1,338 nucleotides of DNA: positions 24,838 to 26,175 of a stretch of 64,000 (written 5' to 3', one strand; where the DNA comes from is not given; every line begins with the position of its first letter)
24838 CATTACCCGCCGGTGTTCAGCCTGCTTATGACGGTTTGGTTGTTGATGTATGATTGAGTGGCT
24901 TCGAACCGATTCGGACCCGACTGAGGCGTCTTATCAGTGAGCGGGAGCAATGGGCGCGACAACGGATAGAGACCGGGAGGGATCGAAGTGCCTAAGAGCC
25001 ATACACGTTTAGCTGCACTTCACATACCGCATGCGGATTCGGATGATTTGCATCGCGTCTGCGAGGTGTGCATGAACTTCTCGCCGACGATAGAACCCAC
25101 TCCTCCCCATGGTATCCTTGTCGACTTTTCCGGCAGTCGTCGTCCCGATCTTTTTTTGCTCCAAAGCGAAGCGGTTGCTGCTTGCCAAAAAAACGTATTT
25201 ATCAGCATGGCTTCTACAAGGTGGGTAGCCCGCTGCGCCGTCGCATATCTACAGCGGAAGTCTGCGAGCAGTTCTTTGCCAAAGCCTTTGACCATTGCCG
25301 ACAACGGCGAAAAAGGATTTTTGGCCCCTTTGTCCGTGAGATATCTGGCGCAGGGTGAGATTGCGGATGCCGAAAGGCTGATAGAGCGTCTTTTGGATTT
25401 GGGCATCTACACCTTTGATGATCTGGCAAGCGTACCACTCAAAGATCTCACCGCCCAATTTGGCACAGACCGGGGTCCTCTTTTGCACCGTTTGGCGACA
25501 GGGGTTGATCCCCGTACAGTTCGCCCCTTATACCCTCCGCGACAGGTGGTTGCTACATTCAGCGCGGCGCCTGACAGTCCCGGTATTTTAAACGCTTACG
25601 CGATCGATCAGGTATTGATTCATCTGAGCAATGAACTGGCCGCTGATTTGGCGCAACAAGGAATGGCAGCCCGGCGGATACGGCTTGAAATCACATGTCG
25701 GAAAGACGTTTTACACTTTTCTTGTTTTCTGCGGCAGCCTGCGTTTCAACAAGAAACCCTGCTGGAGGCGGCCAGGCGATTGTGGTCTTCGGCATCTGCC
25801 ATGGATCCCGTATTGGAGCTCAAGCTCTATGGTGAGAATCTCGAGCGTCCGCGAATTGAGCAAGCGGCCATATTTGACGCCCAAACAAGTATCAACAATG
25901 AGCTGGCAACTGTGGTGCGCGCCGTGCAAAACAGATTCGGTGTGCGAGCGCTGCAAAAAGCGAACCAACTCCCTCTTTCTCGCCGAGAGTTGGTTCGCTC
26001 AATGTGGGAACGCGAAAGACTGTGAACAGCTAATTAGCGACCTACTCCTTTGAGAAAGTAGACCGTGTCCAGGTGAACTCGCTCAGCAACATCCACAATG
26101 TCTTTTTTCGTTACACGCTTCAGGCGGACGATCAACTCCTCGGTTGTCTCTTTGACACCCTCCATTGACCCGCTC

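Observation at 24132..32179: Dispersed, atypical SOS-mutasome-like locus: short ImuB-like gene, a stand-alone ImuB-C-like small ORF, and a short DnaE2, separated by an M16 peptidase pair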

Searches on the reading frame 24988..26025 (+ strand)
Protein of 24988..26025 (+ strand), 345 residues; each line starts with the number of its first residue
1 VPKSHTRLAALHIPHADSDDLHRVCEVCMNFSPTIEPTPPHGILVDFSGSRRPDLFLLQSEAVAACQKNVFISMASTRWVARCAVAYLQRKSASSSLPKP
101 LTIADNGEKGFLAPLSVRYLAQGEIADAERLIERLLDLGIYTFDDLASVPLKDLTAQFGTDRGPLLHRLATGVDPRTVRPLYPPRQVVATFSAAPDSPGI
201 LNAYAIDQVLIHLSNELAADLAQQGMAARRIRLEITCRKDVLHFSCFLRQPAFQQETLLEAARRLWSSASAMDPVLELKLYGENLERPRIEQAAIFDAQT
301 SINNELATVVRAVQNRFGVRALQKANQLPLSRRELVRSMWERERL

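Call 3: search_protein_families(library=pfam, proteins=[window:24988-26025:+], max_evalue=0.1)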
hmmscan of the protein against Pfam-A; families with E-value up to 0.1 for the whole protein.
window:24988-26025:+ (345 aa): 2 families
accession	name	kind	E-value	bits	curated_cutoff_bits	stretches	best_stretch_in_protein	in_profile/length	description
PF11799.13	IMS_C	-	1.7e-05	25.6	20.7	1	205-285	19-99/109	impB/mucB/samB family C-terminal domain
PF21999.2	IMS_HHH_1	-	0.00023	22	27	1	133-174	12-53/53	DNA polymerase-iota, thumb domain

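Call 4: search_protein_families(library=ncbifam, proteins=[window:24988-26025:+], max_evalue=0.1)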
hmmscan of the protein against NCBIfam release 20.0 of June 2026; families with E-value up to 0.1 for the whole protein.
window:24988-26025:+ (345 aa): 9 families
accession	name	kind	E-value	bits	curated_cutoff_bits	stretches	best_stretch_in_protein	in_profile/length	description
NF003015.0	PRK03858.1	subfamily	1.9e-14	53.5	367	1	24-332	86-390/399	DNA polymerase IV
NF002882.0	PRK03348.1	equivalog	3.7e-14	52.4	389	1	102-298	167-355/461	DNA polymerase IV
NF002848.0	PRK03103.1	subfamily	2.8e-13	49.1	381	1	129-328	192-392/410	DNA polymerase IV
NF002492.0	PRK01810.1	equivalog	1.2e-12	47.3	399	1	129-329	194-396/412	DNA polymerase IV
NF002751.0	PRK02794.1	equivalog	2.3e-12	46.5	371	1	26-328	122-418/425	DNA polymerase IV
NF002883.0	PRK03352.1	equivalog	1.2e-07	31.3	330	1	130-275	188-332/347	DNA polymerase IV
NF002677.0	PRK02406.1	equivalog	1.6e-06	27.5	256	1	131-269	192-327/357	DNA polymerase IV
NF010731.0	PRK14133.1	equivalog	0.0033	16.7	362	1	129-298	183-349/352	DNA polymerase IV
TIGR01954.1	nusA_Cterm_rpt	equivalog_domain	0.042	13.9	48.15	0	130-156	4-30/50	transcription termination factor NusA, C-terminal duplication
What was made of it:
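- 24988..26025 (+): Inactive Y-family polymerase homologue (iPolY / ImuY-like scaffold), 345 aa. It has a reduced palm, no fingers, and a thumb plus little finger. Pfam IMS_C and IMS_HHH_1 (call 3) and Pol IV models at 1e-14 (call 4).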

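Call 12: find_homologous_proteins(query=window:24988-26025:+, max_evalue=0.001)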
Query window:24988-26025:+ (345 aa): 32 proteins with E <= 0.001 among 8000 candidates.
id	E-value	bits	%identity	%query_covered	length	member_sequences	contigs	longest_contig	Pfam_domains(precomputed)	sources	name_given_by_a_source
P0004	6.5e-204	694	100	92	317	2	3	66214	-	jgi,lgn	jgi:hypothetical protein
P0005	2.8e-178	610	79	100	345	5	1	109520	PF11799.14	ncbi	-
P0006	6.0e-147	507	70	99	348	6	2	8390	-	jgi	jgi:hypothetical protein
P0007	1.3e-123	430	61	100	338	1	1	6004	PF11799.14,PF21999.3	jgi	jgi:hypothetical protein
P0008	7.5e-99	349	51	98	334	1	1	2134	PF21999.3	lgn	-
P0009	2.6e-74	268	42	97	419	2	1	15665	PF00817.26,PF21999.3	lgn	-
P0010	7.5e-9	53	31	52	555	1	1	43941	PF00817.26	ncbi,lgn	-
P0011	7.9e-9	53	29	66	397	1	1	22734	PF11799.14,PF00817.26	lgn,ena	-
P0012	1.1e-8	53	28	62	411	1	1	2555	PF11799.14,PF00817.26,PF11798.15,PF21999.3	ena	-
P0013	4.3e-8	51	29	62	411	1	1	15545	PF11799.14,PF00817.26,PF11798.15,PF21999.3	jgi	jgi:DNA polymerase-4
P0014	1.4e-7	49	26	89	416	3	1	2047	PF11799.14,PF10391.16,PF00817.26,PF11798.15,PF21999.3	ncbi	-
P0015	3.1e-7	48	27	78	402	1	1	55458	PF11799.14,PF14520.13,PF00817.26,PF11798.15,PF21999.3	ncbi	ncbi:MAG: DNA polymerase IV [Anaerolineales bacterium]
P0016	3.1e-7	48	28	76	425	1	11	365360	PF11799.14,PF00817.26,PF11798.15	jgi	jgi:DNA polymerase-4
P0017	2.4e-6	45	32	45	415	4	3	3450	PF11799.14,PF00817.26,PF11798.15,PF21999.3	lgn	-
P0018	2.8e-6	45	29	46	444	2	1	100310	PF11799.14,PF00817.26,PF11798.15,PF21999.3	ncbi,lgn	-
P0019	5.4e-6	44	31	47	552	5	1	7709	PF00817.26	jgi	-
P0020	6.0e-6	44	30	43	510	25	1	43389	PF00817.26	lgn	-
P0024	2.5e-5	42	39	34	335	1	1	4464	PF00817.26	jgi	-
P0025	4.3e-5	41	26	86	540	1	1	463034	PF00817.26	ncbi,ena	-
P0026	6.7e-5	40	34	27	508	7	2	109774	PF00817.26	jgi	jgi:protein ImuB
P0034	9.0e-4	37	30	46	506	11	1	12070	PF00817.26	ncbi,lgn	-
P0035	9.1e-4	37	29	46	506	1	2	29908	PF00817.26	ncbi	-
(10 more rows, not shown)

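Call 15: find_encoding_contigs(protein=P0009, flank=10000, max_places=3)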
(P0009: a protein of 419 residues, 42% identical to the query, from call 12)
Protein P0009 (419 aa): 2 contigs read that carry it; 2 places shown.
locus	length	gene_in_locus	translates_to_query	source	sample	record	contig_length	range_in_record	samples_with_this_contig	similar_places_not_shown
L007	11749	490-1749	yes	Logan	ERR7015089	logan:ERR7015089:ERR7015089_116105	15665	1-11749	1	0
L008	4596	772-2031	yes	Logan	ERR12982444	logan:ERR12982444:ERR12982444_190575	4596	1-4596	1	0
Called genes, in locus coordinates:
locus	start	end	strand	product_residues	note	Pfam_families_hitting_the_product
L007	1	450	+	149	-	?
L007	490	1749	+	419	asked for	PF00817:IMS, PF21999:IMS_HHH_1 (weak)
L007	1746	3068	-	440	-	PF07992:Pyr_redox_2 (weak), PF12831:FAD_oxidored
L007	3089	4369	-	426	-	PF05193:Peptidase_M16_C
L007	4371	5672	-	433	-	PF00675:Peptidase_M16, PF05193:Peptidase_M16_C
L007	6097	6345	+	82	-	PF20114:DUF6504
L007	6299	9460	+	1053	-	PF02811:PHP, PF07733:DNA_pol3_alpha, PF17657:DNA_pol3_finger, PF14579:HHH_6, PF01336:tRNA_anti-codon (weak)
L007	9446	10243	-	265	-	PF01261:AP_endonuc_2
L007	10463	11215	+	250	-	PF03548:LolA (weak), PF17131:TP_0789-like (weak)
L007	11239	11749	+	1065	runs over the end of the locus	PF00873:ACR_tran, PF03176:MMPL (weak)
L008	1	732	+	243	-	?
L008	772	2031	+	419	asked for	PF00817:IMS, PF21999:IMS_HHH_1 (weak)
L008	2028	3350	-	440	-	PF07992:Pyr_redox_2 (weak), PF12831:FAD_oxidored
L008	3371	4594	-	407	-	?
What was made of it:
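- Synteny with imuB-C-dnaE2 is kept down to 42% identity (L007, call 15).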

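Call 21: search_solved_structures(query=window:24988-26025:+, max_evalue=0.01, show_alignments=2)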
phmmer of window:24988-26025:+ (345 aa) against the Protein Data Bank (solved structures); distinct sequences matched with E-value up to 0.01: 2.
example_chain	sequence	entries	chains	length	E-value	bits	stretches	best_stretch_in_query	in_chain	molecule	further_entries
3gqc_A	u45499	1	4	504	3e-05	26.5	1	133-239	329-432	DNA repair protein REV1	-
7yll_A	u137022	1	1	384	0.0026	20.2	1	128-328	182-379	DNA polymerase IV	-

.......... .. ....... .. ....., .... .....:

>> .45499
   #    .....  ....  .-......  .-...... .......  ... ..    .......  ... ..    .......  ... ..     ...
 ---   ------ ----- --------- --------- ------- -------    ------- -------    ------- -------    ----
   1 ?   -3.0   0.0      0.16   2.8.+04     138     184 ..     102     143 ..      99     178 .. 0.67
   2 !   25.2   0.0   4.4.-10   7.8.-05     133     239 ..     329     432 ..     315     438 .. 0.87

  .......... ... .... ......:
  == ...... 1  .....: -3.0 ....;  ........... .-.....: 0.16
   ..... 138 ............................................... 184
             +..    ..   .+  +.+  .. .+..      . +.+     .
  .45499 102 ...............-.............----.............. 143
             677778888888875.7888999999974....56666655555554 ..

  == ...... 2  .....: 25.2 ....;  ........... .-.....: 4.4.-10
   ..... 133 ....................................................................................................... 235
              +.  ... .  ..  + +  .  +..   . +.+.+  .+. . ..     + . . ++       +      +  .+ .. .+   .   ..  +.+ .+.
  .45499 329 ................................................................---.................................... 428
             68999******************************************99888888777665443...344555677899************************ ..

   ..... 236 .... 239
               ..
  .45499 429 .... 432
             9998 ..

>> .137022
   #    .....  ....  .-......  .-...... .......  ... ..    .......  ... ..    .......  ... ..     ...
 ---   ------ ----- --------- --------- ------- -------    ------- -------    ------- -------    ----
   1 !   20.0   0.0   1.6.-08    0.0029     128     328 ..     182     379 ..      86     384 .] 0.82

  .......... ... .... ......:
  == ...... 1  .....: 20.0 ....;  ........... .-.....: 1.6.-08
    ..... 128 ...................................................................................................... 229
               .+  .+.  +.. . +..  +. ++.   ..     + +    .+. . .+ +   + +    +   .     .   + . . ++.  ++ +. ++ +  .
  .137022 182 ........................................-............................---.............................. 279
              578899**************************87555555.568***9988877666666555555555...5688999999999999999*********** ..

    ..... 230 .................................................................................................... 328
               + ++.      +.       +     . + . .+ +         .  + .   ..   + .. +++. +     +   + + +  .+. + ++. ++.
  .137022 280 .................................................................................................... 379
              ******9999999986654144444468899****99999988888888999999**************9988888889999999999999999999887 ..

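Call 23: search_protein_families(library=pfam, proteins=[P0010, P0019, P0020, P0025, P0026, P0034, P0035, P0009, P0007, P0024], max_evalue=0.01)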
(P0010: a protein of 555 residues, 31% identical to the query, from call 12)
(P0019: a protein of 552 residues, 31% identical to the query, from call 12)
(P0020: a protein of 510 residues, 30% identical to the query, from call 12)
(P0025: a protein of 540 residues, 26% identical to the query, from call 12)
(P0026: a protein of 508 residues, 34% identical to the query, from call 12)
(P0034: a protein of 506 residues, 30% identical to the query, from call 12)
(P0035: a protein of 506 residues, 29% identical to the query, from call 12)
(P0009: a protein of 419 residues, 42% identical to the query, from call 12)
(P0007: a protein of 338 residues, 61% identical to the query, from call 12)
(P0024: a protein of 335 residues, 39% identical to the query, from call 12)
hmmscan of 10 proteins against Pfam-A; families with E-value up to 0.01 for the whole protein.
P0010 (555 aa): 2 families
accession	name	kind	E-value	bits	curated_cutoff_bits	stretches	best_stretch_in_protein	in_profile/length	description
PF00817.25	IMS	-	9e-13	48.8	23.2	1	33-156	20-147/148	impB/mucB/samB family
PF21704.3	POLH-Rev1_HhH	-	0.0075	16.9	27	0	198-233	19-55/56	DNApol eta/Rev1, HhH motif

P0019 (552 aa): 2 families
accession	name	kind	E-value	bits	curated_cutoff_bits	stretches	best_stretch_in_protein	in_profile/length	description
PF00817.25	IMS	-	1.4e-09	38.4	23.2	1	19-121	20-126/148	impB/mucB/samB family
PF11799.13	IMS_C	-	0.00067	20.5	20.7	1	251-302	4-55/109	impB/mucB/samB family C-terminal domain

P0020 (510 aa): 1 family
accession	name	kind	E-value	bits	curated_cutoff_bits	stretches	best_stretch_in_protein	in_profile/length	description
PF00817.25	IMS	-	1.1e-10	42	23.2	1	17-143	15-146/148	impB/mucB/samB family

P0025 (540 aa): 2 families
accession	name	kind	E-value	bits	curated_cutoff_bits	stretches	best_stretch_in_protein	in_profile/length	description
PF00817.25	IMS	-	5.6e-24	85.2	23.2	1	11-186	6-147/148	impB/mucB/samB family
PF21999.2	IMS_HHH_1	-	0.0091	16.9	27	0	219-260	11-53/53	DNA polymerase-iota, thumb domain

P0026 (508 aa): 1 family
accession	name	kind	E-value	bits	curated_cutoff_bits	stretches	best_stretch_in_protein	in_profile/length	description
PF00817.25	IMS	-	1.2e-09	38.6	23.2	1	18-141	16-144/148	impB/mucB/samB family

P0034 (506 aa): 1 family
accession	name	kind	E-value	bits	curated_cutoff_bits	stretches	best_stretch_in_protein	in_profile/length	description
PF00817.25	IMS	-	1.6e-11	44.8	23.2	1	15-143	13-146/148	impB/mucB/samB family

P0035 (506 aa): 1 family
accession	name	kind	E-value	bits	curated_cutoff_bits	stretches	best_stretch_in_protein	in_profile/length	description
PF00817.25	IMS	-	1.1e-11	45.3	23.2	1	15-143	13-146/148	impB/mucB/samB family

P0009 (419 aa): 4 families
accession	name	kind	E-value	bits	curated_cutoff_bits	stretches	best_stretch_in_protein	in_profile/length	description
PF00817.25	IMS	-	2.2e-10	41.1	23.2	1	24-145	12-146/148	impB/mucB/samB family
PF21999.2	IMS_HHH_1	-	1.7e-06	28.8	27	1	205-248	10-53/53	DNA polymerase-iota, thumb domain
PF11799.13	IMS_C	-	0.00025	21.9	20.7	1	276-363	16-103/109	impB/mucB/samB family C-terminal domain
PF21704.3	POLH-Rev1_HhH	-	0.0013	19.3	27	1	211-246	20-55/56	DNApol eta/Rev1, HhH motif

P0007 (338 aa): 3 families
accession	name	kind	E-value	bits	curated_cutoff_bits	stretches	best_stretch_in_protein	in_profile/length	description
PF11799.13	IMS_C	-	4.7e-08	33.9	20.7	1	195-279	16-100/109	impB/mucB/samB family C-terminal domain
PF21999.2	IMS_HHH_1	-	4.1e-06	27.6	27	1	126-167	12-53/53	DNA polymerase-iota, thumb domain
PF21704.3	POLH-Rev1_HhH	-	0.00024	21.7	27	1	130-166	20-56/56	DNApol eta/Rev1, HhH motif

P0024 (335 aa): 1 family
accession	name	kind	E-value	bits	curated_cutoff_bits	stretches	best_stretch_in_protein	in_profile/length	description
PF00817.25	IMS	-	1.5e-19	70.8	23.2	1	16-148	10-146/148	impB/mucB/samB family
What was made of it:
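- Closest known: Canonical ImuA-ImuB-DnaE2. Different: Pfam DUF6504 does not reach canonical ImuB at E<=0.01 (call 23).
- Tried and rejected: No hit at E<=0.01 (call 23).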

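Call 73: predict_structure(alignment_id=A6)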
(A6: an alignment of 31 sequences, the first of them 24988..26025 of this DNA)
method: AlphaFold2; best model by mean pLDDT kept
length: 345 residues; sequences in the alignment: 31
mean_pLDDT: 86.7   pTM: 0.68
mean pLDDT of the five models: 86.7, 86.3, 86.3, 85.3, 84.7
residues with pLDDT >= 90: 212; 70-90: 87; 50-70: 33; < 50: 13
segments of 3 or more residues with pLDDT < 50: 1-3, 293-299, 343-345
pLDDT, mean of each block of 10 residues (from residue 1): 71 91 90 87 90 91 95 96 96 83 94 97 90 97 98 97 96 90 88 91 93 96 91 94 89 94 93 94 85 50 65 74 67 57 48
secondary structure, 60 per line:
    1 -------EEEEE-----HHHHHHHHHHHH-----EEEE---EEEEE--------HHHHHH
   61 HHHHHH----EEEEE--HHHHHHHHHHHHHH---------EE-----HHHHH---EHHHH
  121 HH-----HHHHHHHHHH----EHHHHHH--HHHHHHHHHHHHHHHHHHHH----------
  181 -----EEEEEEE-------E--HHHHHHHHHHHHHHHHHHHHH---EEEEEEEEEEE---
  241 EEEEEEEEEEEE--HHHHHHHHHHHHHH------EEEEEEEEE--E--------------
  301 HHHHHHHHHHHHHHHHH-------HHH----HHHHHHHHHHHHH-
elements in order: E8-12 H18-29 E35-38 E42-46 H55-66 E71-75 H78-91 H108-112 H117-122 H128-137 H143-148 H151-170 E186-192 H203-223 E227-237 E241-252 H255-268 E275-283 H301-317 H332-344
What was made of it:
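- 25861..25875 (+): beta-clamp-binding-like motif QAAIF (residues 292-296), in a disordered linker. The segment is low-pLDDT, residues 293-299 (call 73).
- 25966..26022 (+): Conserved C-terminal tail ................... (residues 327-345). It is inferred to be the docking site for ImuB-C or DnaE2. The model predicts a helix at 332-344 (call 73).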

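Call 77: fold_search(model_id=the predicted structure, library=pdb)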
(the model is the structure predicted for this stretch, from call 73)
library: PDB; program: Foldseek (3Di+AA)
matches with E <= 10: 909; with E <= 0.001: 183
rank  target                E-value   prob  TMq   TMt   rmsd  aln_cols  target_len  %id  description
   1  9a5e_A                8.0e-20  1.00  0.43  0.36  23.0       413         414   15  Integrative model of DPO41-RPOZ by crosslinking MS and deep learning (released 2024-09-18)
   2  3gqc_A                5.7e-17  1.00  0.41  0.33  19.2       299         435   19  Structure of human Rev1-DNA-dNTP ternary complex (released 2009-05-19)
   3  3gqc_C                6.9e-17  1.00  0.41  0.34  19.2       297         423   20  Structure of human Rev1-DNA-dNTP ternary complex (released 2009-05-19)
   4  3gqc_B                1.3e-16  1.00  0.41  0.33  19.1       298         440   19  Structure of human Rev1-DNA-dNTP ternary complex (released 2009-05-19)
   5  3gqc_D                4.5e-16  1.00  0.40  0.33  19.2       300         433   20  Structure of human Rev1-DNA-dNTP ternary complex (released 2009-05-19)
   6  6juo_A                2.2e-15  1.00  0.39  0.39  19.4       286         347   15  MsDpo4-DNA complex 4 (released 2020-02-19)
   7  6jul_A                7.9e-15  1.00  0.39  0.39  19.5       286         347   15  MsDpo4-DNA complex 1 (released 2020-02-19)
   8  3q8r_B                1.2e-14  1.00  0.39  0.36  18.9       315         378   13  Human DNA polymerase iota incorporating dGTP opposite 8-oxo-guanine (released 2011-02-23)
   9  4j9p_A                1.4e-14  1.00  0.37  0.31  19.2       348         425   13  Human DNA polymerase eta-DNA postinsertion binary complex with TA base pair (released 2013-05-01)
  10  4fs1_A                1.6e-14  1.00  0.39  0.35  19.0       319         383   14  Base pairing mechanism of N2,3-ethenoguanine with dTTP by human polymerase iota (released 2012-08-29)
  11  5kt3_A                2.0e-14  1.00  0.40  0.36  18.3       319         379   13  Teranry complex of human DNA polymerase iota(26-445) inserting dCMPNPP opposite template G in the presence of Mn2+ (released 2016-08-31)
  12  3mr2_A                2.1e-14  1.00  0.38  0.31  19.3       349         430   13  Human DNA polymerase eta in complex with normal DNA and incoming nucleotide (Nrm) (released 2010-06-30)
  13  3gv5_B                2.7e-14  1.00  0.37  0.34  19.2       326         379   13  Human DNA polymerase iota in complex with T template DNA and incoming ddADP (released 2009-06-02)
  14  6jum_A                2.8e-14  1.00  0.38  0.38  19.2       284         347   16  MsDpo4-DNA complex 2 (released 2020-02-19)
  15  5kt2_A                3.0e-14  1.00  0.39  0.35  18.6       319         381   13  Teranry complex of human DNA polymerase iota(26-445) inserting dCMPNPP opposite template G in the presence of Mg2+ (released 2016-08-31)
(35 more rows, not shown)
